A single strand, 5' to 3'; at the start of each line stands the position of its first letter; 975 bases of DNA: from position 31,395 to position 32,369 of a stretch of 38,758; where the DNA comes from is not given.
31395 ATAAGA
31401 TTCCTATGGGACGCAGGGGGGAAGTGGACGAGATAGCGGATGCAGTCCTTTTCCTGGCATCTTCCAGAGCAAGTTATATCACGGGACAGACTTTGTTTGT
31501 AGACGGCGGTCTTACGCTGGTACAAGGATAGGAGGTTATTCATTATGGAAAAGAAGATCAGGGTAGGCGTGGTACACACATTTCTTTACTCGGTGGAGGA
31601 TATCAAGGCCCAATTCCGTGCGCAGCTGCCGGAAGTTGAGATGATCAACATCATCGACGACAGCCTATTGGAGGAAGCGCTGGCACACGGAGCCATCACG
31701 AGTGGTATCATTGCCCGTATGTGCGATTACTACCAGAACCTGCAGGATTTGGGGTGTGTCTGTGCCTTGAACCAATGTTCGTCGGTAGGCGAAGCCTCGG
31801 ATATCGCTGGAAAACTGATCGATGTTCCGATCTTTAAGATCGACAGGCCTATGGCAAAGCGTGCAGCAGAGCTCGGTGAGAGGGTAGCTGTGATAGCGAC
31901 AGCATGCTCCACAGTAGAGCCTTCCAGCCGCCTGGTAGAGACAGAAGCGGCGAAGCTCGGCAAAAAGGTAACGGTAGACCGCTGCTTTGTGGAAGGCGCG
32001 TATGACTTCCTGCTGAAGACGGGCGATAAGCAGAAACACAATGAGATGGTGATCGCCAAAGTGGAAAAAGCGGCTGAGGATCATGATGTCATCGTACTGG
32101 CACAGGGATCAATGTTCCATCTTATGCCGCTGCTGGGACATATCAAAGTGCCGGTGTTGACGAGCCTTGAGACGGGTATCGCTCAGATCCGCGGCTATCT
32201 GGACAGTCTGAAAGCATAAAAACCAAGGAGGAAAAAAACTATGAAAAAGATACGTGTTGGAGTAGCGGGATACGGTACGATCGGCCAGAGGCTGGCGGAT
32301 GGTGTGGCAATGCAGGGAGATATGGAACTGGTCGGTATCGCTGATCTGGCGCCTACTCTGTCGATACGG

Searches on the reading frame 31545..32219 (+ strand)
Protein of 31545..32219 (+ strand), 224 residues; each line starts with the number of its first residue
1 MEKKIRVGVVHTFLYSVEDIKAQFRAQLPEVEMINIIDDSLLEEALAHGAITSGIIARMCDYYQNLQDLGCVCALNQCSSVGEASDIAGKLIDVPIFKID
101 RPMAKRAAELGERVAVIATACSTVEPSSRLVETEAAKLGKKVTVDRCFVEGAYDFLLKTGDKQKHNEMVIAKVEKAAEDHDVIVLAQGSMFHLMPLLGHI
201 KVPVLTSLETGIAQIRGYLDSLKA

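Call 4: search_protein_families(library=pfam, proteins=[window:31545-32219:+])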
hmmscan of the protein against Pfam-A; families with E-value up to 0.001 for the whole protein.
window:31545-32219:+ (224 aa): 1 family
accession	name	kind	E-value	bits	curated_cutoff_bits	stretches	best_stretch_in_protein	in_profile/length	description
PF01177.27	Asp_Glu_race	-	2.2e-12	47.7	31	1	18-214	14-210/211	Asp/Glu/Hydantoin racemase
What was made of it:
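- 31545..32219 (+): Asp/Glu-racemase-fold protein with an invariant Cys78/Ser189 pair. PF01177 (call 4).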

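Call 8: search_protein_families(library=ncbifam, proteins=[window:31545-32219:+], max_evalue=0.00001)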
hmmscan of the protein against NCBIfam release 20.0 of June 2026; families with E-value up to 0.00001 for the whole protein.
window:31545-32219:+ (224 aa): 0 families

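Call 31: search_solved_structures(query=window:31545-32219:+, max_evalue=0.1)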
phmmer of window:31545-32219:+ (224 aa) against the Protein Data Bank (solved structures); distinct sequences matched with E-value up to 0.1: 0.

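Call 60: find_homologous_proteins(query=window:31545-32219:+, max_evalue=1e-10)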
Query window:31545-32219:+ (224 aa): 1547 proteins with E <= 1e-10 among 2776 candidates; the best 120 are listed.
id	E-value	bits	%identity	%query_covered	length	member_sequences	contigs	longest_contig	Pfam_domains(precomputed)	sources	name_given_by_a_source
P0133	2.6e-140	483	100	100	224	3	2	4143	PF01177.28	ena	-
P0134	1.2e-131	455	94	99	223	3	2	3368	PF01177.28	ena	-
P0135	1.2e-125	435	88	100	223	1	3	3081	PF01177.28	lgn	-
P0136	1.9e-123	428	87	100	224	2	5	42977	PF01177.28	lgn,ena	-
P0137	2.7e-123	427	86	100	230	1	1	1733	PF01177.28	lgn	-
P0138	6.9e-123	426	87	98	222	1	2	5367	PF01177.28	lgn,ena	-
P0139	1.2e-120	419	86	97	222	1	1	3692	PF01177.28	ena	-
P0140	1.5e-119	415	84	98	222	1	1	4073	PF01177.28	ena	-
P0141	2.0e-119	415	85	97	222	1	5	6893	PF01177.28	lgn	-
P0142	2.1e-119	415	85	97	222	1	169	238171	PF01177.28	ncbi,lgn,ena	-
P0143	2.1e-119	415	85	97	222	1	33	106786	PF01177.28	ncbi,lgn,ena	-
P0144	2.8e-119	414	84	97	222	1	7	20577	PF01177.28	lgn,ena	-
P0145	2.9e-119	414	84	97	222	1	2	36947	PF01177.28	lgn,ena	-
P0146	2.9e-119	414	85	97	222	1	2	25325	PF01177.28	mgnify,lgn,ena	mgnify:FL=1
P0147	3.9e-119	414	85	97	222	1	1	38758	PF01177.28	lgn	-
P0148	4.4e-119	414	84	97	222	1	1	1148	PF01177.28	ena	-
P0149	5.2e-119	413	84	97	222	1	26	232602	PF01177.28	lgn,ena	-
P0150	5.3e-119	413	84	97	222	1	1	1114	PF01177.28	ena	-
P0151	5.3e-119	413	84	97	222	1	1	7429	PF01177.28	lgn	-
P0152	5.3e-119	413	84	97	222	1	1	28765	PF01177.28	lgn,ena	-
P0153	6.3e-119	413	85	99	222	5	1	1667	PF01177.28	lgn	-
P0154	6.8e-119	413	84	97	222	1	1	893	PF01177.28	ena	-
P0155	7.3e-119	413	84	97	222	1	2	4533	PF01177.28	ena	-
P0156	7.4e-119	413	84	97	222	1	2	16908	PF01177.28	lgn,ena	-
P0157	7.4e-119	413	84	97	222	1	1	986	PF01177.28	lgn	-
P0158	7.4e-119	413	84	97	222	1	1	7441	PF01177.28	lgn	-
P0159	7.4e-119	413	84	97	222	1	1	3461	PF01177.28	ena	-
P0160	7.5e-119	413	84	97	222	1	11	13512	PF01177.28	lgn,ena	-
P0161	7.5e-119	413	85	97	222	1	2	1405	PF01177.28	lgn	-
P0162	7.7e-119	413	85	97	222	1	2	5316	PF01177.28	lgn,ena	-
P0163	7.7e-119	413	84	97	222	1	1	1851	PF01177.28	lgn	-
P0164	7.8e-119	413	84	97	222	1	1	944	PF01177.28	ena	-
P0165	8.6e-119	413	85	97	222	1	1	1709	PF01177.28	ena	-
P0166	1.0e-118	413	84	97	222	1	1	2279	PF01177.28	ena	-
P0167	1.1e-118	412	84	97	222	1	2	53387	PF01177.28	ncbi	-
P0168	1.1e-118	412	84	97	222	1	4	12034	PF01177.28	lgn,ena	-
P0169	1.3e-118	412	84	97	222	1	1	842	PF01177.28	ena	-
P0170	1.4e-118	412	84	97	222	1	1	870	PF01177.28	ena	-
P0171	1.4e-118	412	84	97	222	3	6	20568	PF01177.28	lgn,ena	-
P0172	1.4e-118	412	84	97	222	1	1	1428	PF01177.28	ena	-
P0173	1.4e-118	412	84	97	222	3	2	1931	PF01177.28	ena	-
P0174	1.8e-118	412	84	97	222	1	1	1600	PF01177.28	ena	-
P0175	1.9e-118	412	84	97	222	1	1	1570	PF01177.28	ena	-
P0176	2.0e-118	412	84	97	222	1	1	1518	PF01177.28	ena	-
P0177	2.6e-118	411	84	97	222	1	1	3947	PF01177.28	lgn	-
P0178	2.7e-118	411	84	97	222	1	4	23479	PF01177.28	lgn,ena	-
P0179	2.7e-118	411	84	97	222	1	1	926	PF01177.28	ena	-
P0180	2.7e-118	411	84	97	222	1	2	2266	PF01177.28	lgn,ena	-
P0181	2.9e-118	411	84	97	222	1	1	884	PF01177.28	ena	-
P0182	3.1e-118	411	84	97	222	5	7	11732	PF01177.28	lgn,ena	-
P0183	3.5e-118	411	84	97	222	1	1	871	PF01177.28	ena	-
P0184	3.7e-118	411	84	97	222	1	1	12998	PF01177.28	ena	-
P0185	4.2e-118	411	84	97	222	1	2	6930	PF01177.28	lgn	-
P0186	5.8e-118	410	84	97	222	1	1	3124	PF01177.28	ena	-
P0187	9.0e-118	409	84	97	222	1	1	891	PF01177.28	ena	-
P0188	1.1e-117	409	83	97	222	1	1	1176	PF01177.28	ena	-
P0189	1.7e-117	409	84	97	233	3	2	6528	PF01177.28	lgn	-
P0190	4.1e-117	407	83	100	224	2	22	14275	PF01177.28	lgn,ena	-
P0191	6.8e-117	407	83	97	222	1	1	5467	PF01177.28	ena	-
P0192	5.1e-115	400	84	94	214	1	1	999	PF01177.28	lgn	-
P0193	7.3e-115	400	81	98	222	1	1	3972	PF01177.28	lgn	-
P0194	8.0e-114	397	80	97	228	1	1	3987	PF01177.28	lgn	-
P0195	1.0e-113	396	82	97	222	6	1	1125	PF01177.28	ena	-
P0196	4.4e-113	394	83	100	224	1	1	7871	PF01177.28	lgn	-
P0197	4.7e-113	394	85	92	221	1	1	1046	PF01177.28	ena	-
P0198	1.7e-112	392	82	97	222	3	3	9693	PF01177.28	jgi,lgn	jgi:hypothetical protein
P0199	1.7e-110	386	81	96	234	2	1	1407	PF01177.28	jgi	jgi:Asp/Glu/hydantoin racemase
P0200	3.0e-109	382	80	96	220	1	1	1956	PF01177.28,PF04282.19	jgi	jgi:Asp/Glu/hydantoin racemase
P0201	1.5e-108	379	81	97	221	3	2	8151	PF01177.28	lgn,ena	-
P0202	1.5e-108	379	78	99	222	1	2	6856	PF01177.28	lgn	-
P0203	1.7e-107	376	81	96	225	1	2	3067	PF01177.28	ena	-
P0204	1.7e-107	376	79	96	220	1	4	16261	PF01177.28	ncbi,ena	-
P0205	1.0e-105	370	80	97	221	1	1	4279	PF01177.28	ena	-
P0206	1.2e-105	370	77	99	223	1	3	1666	PF01177.28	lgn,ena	-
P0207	1.2e-105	370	77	99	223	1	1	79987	PF01177.28,PF04282.19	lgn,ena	-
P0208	1.7e-105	369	78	97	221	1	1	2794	PF01177.28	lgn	-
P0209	2.7e-105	369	79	96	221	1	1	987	PF01177.28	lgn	-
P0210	1.5e-104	366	78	96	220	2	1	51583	PF01177.28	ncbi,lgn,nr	ncbi:MAG: aspartate/glutamate racemase family protein [Clostridia bacterium]|nr:aspartate/glutamate 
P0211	1.8e-104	366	78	96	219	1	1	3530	PF01177.28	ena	-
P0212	1.4e-103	363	76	97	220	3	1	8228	PF01177.28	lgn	-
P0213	1.4e-103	363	78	96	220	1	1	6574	PF01177.28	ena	-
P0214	1.6e-103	363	77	96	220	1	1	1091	PF01177.28,PF04282.19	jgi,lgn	jgi:Asp/Glu/hydantoin racemase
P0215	1.7e-103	363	74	98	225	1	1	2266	PF01177.28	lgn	-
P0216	2.2e-103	362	78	96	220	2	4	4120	PF01177.28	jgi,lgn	-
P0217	2.4e-103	362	77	96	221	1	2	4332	PF01177.28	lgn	-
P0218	2.5e-103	362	76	96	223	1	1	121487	PF01177.28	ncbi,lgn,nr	ncbi:MAG TPA: aspartate/glutamate racemase family protein [Rectinemataceae bacterium]|nr:aspartate/g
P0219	2.6e-103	362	76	96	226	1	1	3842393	PF01177.28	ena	-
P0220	2.7e-103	362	76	96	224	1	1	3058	PF01177.28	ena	-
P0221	2.9e-103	362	77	96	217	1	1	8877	PF01177.28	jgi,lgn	jgi:Asp/Glu/hydantoin racemase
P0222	3.4e-103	362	75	96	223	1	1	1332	PF01177.28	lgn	-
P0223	3.4e-103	362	76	96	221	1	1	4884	PF01177.28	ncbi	-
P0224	4.5e-103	361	76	96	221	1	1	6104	PF01177.28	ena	-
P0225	5.5e-103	361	78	96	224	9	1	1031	PF01177.28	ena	-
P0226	6.2e-103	361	76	96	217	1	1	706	PF01177.28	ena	-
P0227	8.4e-103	361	78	96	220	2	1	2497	PF01177.28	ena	-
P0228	1.0e-102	360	78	96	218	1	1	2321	PF01177.28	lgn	-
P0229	1.1e-102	360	78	96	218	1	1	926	PF01177.28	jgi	jgi:glutamate racemase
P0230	1.8e-102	359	77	96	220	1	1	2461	PF01177.28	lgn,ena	-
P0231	2.0e-102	359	77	96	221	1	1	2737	PF01177.28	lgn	-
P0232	5.4e-102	358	76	96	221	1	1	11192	PF01177.28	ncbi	-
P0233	6.1e-102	358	74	98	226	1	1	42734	PF01177.28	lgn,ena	-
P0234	6.5e-102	358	76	97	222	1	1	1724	PF01177.28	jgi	jgi:hypothetical protein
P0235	1.0e-101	357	76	95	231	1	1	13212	PF01177.28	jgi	jgi:hypothetical protein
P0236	1.4e-101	357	77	96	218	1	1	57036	PF01177.28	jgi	jgi:hypothetical protein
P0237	1.5e-101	356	75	96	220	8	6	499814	PF01177.28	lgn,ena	-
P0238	1.5e-101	356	77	95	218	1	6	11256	PF01177.28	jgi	-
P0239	1.7e-101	356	76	98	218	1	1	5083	PF01177.28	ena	-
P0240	2.0e-101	356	77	96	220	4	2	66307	PF01177.28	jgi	jgi:glutamate racemase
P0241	2.6e-101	356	76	96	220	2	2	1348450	PF01177.28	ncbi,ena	-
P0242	4.4e-101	355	75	97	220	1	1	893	PF01177.28,PF04282.19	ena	-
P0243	5.1e-101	355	74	97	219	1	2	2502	PF01177.28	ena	-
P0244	5.5e-101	355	75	96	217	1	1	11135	PF01177.28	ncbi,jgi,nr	ncbi:MAG: aspartate/glutamate racemase family protein [Treponema sp.]|jgi:hypothetical protein|nr:as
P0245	5.8e-101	355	76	97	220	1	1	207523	PF01177.28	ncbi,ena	-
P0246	5.8e-101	355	84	84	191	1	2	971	PF01177.28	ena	-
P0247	1.0e-100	354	75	97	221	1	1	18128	PF01177.28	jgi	-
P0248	1.3e-100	353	73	96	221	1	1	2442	PF01177.28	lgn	-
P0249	1.6e-100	353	75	96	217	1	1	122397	PF01177.28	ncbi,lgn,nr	ncbi:hypothetical protein AGMMS49546_01980 [Spirochaetia bacterium]|nr:hypothetical protein AGMMS495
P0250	1.7e-100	353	75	96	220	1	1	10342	PF01177.28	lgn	-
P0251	2.8e-100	352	76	96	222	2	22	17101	PF01177.28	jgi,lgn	jgi:Asp/Glu/hydantoin racemase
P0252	3.4e-100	352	74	96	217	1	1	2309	PF01177.28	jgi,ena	-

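Call 61: find_encoding_contigs(protein=P0219, flank=10000, max_places=1)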
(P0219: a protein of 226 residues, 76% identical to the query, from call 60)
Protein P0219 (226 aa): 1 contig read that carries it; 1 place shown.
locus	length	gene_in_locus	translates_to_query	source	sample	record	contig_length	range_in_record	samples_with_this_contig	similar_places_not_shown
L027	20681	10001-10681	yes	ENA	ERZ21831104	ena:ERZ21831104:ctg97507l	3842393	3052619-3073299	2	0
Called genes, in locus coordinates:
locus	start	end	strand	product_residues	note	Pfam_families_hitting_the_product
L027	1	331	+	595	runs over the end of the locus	PF06580:His_kinase, PF02518:HATPase_c (weak)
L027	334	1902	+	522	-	PF00072:Response_reg, PF00165:HTH_AraC, PF12833:HTH_18, PF00165:HTH_AraC (weak)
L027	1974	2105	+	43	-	-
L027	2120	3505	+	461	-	PF01547:SBP_bac_1, PF13531:SBP_bac_11 (faint), PF13416:SBP_bac_8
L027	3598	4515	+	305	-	PF00528:BPD_transp_1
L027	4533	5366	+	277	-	PF00528:BPD_transp_1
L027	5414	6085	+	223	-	PF04854:DUF624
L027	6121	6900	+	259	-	PF23441:SDR (weak), PF00106:adh_short, PF08659:KR, PF13561:adh_short_C2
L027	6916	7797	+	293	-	PF08450:SGL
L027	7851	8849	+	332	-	PF04166:PdxA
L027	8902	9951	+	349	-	PF04166:PdxA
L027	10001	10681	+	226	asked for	PF01177:Asp_Glu_race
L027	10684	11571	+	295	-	PF02826:2-Hacid_dh_C, PF03446:NAD_binding_2, PF03807:F420_oxidored (faint), PF14833:NAD_binding_11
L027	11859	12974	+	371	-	PF02463:SMC_N (weak), PF00005:ABC_tran, PF13304:AAA_21 (faint), PF17912:OB_MalK, PF08402:TOBE_2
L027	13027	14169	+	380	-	PF02595:Gly_kinase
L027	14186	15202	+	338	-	PF02800:Gp_dh_C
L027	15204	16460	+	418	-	PF00162:PGK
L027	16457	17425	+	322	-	PF00389:2-Hacid_dh, PF02826:2-Hacid_dh_C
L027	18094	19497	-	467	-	PF01565:FAD_binding_4, PF02913:FAD-oxidase_C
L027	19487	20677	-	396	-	PF00037:Fer4, PF12797:Fer4_2 (weak), PF12800:Fer4_4 (faint), PF12837:Fer4_6, PF13187:Fer4_9 (weak), PF13237:Fer4_10 (weak), PF01012:ETF, PF00766:ETF_alpha, +2 more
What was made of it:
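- In L027 an SGL lactonase sits directly between the SDR and PdxA-like genes (call 61). It does not explain the SDR-lactonase adjacency in L027 (call 61).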

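Call 62: find_encoding_contigs(protein=P0142, flank=10000, max_places=2)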
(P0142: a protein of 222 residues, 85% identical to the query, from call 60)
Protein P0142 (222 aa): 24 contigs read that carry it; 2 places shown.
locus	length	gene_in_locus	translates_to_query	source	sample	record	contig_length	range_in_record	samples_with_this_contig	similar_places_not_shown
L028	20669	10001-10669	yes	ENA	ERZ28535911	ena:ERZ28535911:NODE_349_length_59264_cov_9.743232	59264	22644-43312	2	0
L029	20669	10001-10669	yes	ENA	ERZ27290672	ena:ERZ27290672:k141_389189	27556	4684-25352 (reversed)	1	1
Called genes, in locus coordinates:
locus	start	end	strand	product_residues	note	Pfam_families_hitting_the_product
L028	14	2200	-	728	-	PF12833:HTH_18, PF00165:HTH_AraC (weak)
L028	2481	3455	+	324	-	PF00528:BPD_transp_1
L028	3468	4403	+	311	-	PF00528:BPD_transp_1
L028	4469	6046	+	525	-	PF01547:SBP_bac_1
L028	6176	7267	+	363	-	PF00150:Cellulase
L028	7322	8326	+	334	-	PF04166:PdxA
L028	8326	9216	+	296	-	PF00753:Lactamase_B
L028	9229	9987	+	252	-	PF00106:adh_short, PF08659:KR, PF23441:SDR, PF13561:adh_short_C2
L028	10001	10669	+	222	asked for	PF01177:Asp_Glu_race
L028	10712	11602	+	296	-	PF03446:NAD_binding_2, PF03807:F420_oxidored (weak), PF14833:NAD_binding_11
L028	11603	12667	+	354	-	PF02800:Gp_dh_C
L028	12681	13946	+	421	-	PF00162:PGK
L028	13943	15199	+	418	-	PF09861:Lar_N, PF21113:LarA_C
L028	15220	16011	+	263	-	PF01522:Polysacc_deac_1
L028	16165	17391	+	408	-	PF13660:DUF4147, PF05161:MOFRL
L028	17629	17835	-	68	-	-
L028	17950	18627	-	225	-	-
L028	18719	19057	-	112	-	-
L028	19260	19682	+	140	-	-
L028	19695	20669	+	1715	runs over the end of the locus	PF18991:DUF5724, PF13569:DUF4132, PF24879:DUF7737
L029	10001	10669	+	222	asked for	PF01177:Asp_Glu_race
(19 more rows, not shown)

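Call 68: search_protein_families(library=ncbifam, proteins=[L028:13943-15199:+, L027:16457-17425:+, L027:6916-7797:+, L027:6121-6900:+, L028:15220-16011:+, L028:16165-17391:+, L027:13027-14169:+, L027:18094-19497:-, L027:2120-3505:+, L027:8902-9951:+], max_evalue=1e-10)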
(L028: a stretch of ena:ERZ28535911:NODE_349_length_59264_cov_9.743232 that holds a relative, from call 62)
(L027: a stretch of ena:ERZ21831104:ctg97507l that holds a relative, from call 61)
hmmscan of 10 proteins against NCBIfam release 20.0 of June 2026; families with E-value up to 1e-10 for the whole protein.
L028:13943-15199:+ (418 aa): 5 families
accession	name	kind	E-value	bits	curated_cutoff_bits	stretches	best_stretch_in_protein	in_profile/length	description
NF052593.1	NPN_racem_MAR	equivalog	1.4e-172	574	500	1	4-413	2-414/415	nickel-dependent malate racemase, LarAH6 family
NF052595.1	NPN_LarAH5_MAR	equivalog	3.1e-120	401.9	462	1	6-412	4-413/415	nickel-dependent malate racemase, LarAH5 family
NF052525.1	NPN_LarAH10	equivalog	9.1e-114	380.4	540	1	3-412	3-425/426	NPN-dependent 2-hydroxyacid racemase, LarAH10 family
NF033504.2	Ni_dep_LarA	equivalog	5.7e-103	344.8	460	1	5-409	4-418/422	nickel-dependent lactate racemase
NF052592.1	LarAH_14_15_16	equivalog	6.4e-18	64.4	740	1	28-198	36-213/520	NPN-dependent hydroxyacid isomerase, LarAH14/15/16 family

L027:16457-17425:+ (322 aa): 21 families
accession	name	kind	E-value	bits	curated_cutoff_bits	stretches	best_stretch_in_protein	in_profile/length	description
TIGR01327.1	PGDH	equivalog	8.6e-74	249.2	454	1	6-316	2-311/525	phosphoglycerate dehydrogenase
NF005069.0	PRK06487.1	equivalog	3.5e-60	203.7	448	1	29-300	32-305/320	2-hydroxyacid dehydrogenase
NF009714.1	PRK13243.1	equivalog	2.7e-59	201.2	455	1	42-319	42-326/332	glyoxylate reductase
NF006263.0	PRK08410.1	equivalog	1.4e-51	175.8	389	1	27-302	24-303/311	D-2-hydroxyacid dehydrogenase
NF011938.0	PRK15409.1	equivalog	4.6e-50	170.5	492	1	42-308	42-311/324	glyoxylate/hydroxypyruvate reductase GhrB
NF005750.0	PRK07574.1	equivalog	7e-45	153.7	329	1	42-288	87-339/386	NAD-dependent formate dehydrogenase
NF005387.0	PRK06932.1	equivalog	2.4e-44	151.6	492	1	33-298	32-302/314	2-hydroxyacid dehydrogenase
NF008759.0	PRK11790.1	equivalog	3.1e-44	151.3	404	1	52-290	62-301/410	phosphoglycerate dehydrogenase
NF041369.1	Dhydh_Halo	equivalog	4.5e-43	147.6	400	1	41-303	36-291/305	D-2-hydroxyacid dehydrogenase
NF000492.1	vanH_gen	exception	1e-42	146.3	540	1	32-300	34-305/312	D-lactate dehydrogenase VanH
NF006374.0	PRK08605.1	subfamily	1.1e-37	129.8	356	1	62-310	66-326/332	D-lactate dehydrogenase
NF000371.1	vanH_Agroup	exception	4.4e-37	128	700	1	67-300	72-306/322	VanH-A/VanH-Pt family D-lactate dehydrogenase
NF005027.0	PRK06436.1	equivalog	1.5e-36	126.1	261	1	44-311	33-284/303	2-hydroxyacid dehydrogenase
NF009127.0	PRK12480.1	equivalog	2.3e-33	115.6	579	1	61-310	62-324/330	D-lactate dehydrogenase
NF000112.1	vanH-Amyco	exception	3.9e-32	111.8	625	1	69-292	98-326/348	VanH-AOV family D-lactate dehydrogenase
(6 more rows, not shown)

L027:6916-7797:+ (293 aa): 0 families

L027:6121-6900:+ (259 aa): 203 families (the best 25 are shown)
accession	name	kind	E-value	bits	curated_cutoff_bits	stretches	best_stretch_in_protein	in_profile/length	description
NF009384.0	PRK12743.1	equivalog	7.6e-55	185.9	264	1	6-251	3-251/258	SDR family oxidoreductase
NF005559.1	PRK07231.1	subfamily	9.8e-55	185.7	215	1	8-248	3-248/249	glucose 1-dehydrogenase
NF005975.0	PRK08063.1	equivalog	7e-51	172.9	328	1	8-250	3-249/250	enoyl-[acyl-carrier-protein] reductase FabL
NF009468.0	PRK12826.1-4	equivalog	1.3e-49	169.3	318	1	7-249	5-249/256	SDR family oxidoreductase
TIGR01830.1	3oxo_ACP_reduc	equivalog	4.6e-49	167.3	297.75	1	12-246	1-237/239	3-oxoacyl-[acyl-carrier-protein] reductase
NF004818.0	PRK06172.1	equivalog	7.2e-48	163.1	336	1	7-248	5-251/253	SDR family oxidoreductase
NF009466.0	PRK12826.1-2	subfamily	1.1e-47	162.6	222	1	9-248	3-245/248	3-oxoacyl-ACP reductase FabG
NF053807.1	RhamDHLra1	equivalog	2.2e-47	161.9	400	1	8-247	3-247/252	L-rhamnose 1-dehydrogenase Lra1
NF004791.0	PRK06138.1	equivalog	3.8e-47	160.7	312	1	8-248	4-250/252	SDR family oxidoreductase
NF005893.0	PRK07856.1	equivalog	6.2e-46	156.7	255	1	3-246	3-240/255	SDR family oxidoreductase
NF006493.1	PRK08936.1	subfamily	1.9e-45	155.1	420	1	6-248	4-251/261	glucose-1-dehydrogenase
NF005067.0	PRK06484.1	equivalog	3.7e-45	154.5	713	1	6-250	270-514/524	short chain dehydrogenase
NF004778.0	PRK06124.1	equivalog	4.1e-45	154.2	303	1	7-248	9-253/256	SDR family oxidoreductase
NF006597.0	PRK09134.1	equivalog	5.2e-45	153.8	281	1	3-255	6-255/261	SDR family oxidoreductase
NF012208.0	SDR_dihy_bifunc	exception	9.9e-45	152.9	325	1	12-247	1-231/233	bifunctional dihydropteridine reductase/dihydrofolate reductase TmpR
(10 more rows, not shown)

L028:15220-16011:+ (263 aa): 0 families

L028:16165-17391:+ (408 aa): 2 families
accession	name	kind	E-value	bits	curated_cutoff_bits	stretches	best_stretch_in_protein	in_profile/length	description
NF041176.1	GlyK_Thmprot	equivalog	4.9e-70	236.8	550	1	37-407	36-396/397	glycerate 2-kinase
NF040791.1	gly_kin_Thpl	equivalog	2.8e-59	201.4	670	1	8-404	18-409/410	glycerate 2-kinase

L027:13027-14169:+ (380 aa): 3 families
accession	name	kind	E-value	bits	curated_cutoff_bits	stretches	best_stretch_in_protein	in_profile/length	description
TIGR00045.1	TIGR00045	subfamily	1.9e-149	497.8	168.45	1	2-372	1-372/375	glycerate kinase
NF007668.0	PRK10342.1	equivalog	9.4e-128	426.5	686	1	1-364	1-365/381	glycerate 2-kinase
NF007401.0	PRK09932.1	equivalog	1.8e-124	415.7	625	1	1-351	1-352/381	glycerate 3-kinase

L027:18094-19497:- (467 aa): 5 families
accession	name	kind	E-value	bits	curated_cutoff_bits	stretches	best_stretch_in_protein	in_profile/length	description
TIGR00387.1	glcD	equivalog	4.5e-118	394.7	567.9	1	49-463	1-413/413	glycolate oxidase subunit GlcD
NF008408.0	PRK11230.1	equivalog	1.9e-80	270.7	897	1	44-463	54-470/499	glycolate oxidase subunit GlcD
NF049975.1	2HglutDHaseYdiJ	equivalog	5.4e-42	143.6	1350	2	192-465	253-540/1018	D-2-hydroxyglutarate dehydrogenase YdiJ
NF008439.0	PRK11282.1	equivalog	1e-33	116.7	284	1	55-243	8-195/358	glycolate oxidase subunit GlcE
NF053785.1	DcplphribOxDprE1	equivalog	1.7e-11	44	500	1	49-217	18-180/449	decaprenylphosphoryl-beta-D-ribose oxidase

L027:2120-3505:+ (461 aa): 1 family
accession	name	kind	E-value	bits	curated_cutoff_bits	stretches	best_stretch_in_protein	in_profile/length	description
TIGR03850.1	bind_CPR_0540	equivalog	8.7e-14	51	299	1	4-208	2-192/437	carbohydrate ABC transporter substrate-binding protein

L027:8902-9951:+ (349 aa): 7 families
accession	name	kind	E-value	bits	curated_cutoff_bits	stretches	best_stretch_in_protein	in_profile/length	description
TIGR00557.1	pdxA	equivalog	8.5e-44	150.3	290.35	1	8-337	2-318/320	4-hydroxythreonine-4-phosphate dehydrogenase PdxA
NF002992.0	PRK03743.1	equivalog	2.1e-36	125.8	470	1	4-325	3-314/333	4-hydroxythreonine-4-phosphate dehydrogenase PdxA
NF002744.0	PRK02746.1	equivalog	1.6e-33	116.3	425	1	3-338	7-339/346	4-hydroxythreonine-4-phosphate dehydrogenase PdxA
NF002891.0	PRK03371.1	equivalog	2.6e-32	112.3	583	1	7-326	4-313/326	D-threonate 4-phosphate dehydrogenase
NF003699.0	PRK05312.1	equivalog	1.5e-30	106.7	378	1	4-333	3-327/340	4-hydroxythreonine-4-phosphate dehydrogenase PdxA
NF002520.0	PRK01909.1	equivalog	6.4e-29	101.3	476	1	3-339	3-323/329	4-hydroxythreonine-4-phosphate dehydrogenase PdxA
NF003040.0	PRK03946.1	equivalog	1.1e-17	64.4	376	1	7-326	3-291/307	4-hydroxythreonine-4-phosphate dehydrogenase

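Call 91: predict_structure(alignment_id=A5)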
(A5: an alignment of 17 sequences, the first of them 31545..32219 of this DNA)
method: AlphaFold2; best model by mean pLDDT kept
length: 224 residues; sequences in the alignment: 17
mean_pLDDT: 90.5   pTM: 0.80
mean pLDDT of the five models: 90.5, 90.3, 89.4, 89.3, 89.1
residues with pLDDT >= 90: 141; 70-90: 79; 50-70: 4; < 50: 0
segments of 3 or more residues with pLDDT < 50: none
pLDDT, mean of each block of 10 residues (from residue 1): 87 73 89 91 84 94 97 90 91 92 93 94 86 96 95 86 92 98 90 92 90 92 89
secondary structure, 60 per line:
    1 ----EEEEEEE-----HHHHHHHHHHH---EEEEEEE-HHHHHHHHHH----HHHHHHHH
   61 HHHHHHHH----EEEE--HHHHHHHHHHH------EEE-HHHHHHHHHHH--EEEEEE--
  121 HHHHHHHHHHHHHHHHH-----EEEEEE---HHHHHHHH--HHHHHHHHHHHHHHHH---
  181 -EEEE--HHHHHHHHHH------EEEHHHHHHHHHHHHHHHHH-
elements in order: E5-11 H17-27 E31-37 H39-48 H53-68 E73-76 H79-89 E96-98 H100-110 E113-118 H121-137 E143-148 H152-159 H162-177 E182-185 H188-197 E204-206 H207-223
